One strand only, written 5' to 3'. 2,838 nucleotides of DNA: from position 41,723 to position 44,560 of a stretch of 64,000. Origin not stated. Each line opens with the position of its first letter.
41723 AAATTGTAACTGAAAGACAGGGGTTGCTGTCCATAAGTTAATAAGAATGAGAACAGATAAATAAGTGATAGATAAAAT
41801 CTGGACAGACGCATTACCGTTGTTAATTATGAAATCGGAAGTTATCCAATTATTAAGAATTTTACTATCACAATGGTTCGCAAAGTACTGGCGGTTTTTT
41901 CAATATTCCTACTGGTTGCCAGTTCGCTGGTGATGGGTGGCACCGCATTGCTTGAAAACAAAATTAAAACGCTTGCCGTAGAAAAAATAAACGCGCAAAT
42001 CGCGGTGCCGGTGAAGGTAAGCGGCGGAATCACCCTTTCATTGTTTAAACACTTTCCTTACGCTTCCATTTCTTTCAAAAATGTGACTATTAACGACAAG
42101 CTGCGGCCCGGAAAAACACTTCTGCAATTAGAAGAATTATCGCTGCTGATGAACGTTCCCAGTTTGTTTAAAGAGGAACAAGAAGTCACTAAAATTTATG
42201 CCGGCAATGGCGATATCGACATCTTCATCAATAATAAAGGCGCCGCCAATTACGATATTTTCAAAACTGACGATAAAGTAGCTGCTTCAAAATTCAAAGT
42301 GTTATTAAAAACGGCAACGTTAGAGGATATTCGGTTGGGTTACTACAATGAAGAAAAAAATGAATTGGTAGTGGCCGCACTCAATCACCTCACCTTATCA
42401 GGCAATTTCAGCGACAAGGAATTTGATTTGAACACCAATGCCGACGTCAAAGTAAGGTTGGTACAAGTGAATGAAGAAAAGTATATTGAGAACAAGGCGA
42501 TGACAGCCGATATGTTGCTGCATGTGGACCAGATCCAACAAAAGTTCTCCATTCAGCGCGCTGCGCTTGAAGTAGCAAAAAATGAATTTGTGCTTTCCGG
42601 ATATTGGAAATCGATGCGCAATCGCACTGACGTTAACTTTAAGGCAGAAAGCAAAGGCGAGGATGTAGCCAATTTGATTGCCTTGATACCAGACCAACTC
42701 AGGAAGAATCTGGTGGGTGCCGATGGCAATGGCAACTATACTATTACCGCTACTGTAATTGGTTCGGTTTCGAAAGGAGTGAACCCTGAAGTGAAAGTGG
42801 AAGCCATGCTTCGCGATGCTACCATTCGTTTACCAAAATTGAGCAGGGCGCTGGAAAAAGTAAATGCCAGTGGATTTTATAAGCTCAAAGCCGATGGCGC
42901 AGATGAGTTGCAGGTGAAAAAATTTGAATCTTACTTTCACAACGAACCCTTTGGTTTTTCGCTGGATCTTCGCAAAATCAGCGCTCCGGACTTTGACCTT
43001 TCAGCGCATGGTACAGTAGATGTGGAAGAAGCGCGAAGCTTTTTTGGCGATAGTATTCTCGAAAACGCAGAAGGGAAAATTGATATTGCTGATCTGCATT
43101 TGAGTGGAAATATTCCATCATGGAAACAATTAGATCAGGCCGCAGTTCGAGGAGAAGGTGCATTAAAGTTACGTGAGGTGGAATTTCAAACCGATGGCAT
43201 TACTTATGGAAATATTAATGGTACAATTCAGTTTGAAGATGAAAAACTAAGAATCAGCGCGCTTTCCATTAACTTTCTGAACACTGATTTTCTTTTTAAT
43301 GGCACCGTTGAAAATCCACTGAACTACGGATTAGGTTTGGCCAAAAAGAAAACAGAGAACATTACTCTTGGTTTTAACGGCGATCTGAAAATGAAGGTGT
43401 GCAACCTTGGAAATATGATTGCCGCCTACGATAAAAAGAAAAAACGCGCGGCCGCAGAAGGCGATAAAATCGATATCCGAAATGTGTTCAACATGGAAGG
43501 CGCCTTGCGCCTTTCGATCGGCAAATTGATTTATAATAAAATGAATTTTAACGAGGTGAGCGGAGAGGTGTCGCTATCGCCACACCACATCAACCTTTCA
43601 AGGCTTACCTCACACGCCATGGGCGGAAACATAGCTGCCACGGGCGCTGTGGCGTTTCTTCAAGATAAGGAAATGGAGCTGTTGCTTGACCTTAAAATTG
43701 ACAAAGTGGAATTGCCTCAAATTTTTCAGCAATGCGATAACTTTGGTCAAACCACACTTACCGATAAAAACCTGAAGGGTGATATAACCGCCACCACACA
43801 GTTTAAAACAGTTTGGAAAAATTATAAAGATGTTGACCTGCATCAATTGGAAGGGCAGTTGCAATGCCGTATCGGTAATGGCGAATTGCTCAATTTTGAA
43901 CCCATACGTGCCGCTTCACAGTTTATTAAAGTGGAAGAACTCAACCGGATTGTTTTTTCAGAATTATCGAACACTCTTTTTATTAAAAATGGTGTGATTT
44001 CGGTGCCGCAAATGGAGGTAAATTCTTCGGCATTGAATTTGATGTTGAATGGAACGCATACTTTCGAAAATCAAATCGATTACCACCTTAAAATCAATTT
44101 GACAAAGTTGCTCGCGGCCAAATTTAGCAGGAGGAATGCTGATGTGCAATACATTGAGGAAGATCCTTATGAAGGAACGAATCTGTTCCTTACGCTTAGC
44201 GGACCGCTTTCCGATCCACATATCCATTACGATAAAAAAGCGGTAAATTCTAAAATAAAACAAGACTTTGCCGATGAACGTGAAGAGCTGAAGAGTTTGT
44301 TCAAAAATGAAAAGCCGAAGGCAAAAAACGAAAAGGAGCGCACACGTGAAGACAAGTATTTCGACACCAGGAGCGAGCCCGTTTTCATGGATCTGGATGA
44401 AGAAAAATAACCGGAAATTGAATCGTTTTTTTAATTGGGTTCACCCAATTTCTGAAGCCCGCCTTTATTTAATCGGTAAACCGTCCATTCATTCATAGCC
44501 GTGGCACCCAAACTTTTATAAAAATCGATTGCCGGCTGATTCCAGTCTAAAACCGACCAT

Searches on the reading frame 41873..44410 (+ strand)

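Call 91: search_protein_families(library=pfam, proteins=[window:41873-44410:+], max_evalue=0.00001)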
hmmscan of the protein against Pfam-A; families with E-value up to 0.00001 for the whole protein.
window:41873-44410:+ (845 aa): 1 family
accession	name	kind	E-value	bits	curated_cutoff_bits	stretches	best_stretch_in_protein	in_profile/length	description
PF05170.20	AsmA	-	6.4e-13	48.8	29.8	1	540-710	438-603/607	AsmA family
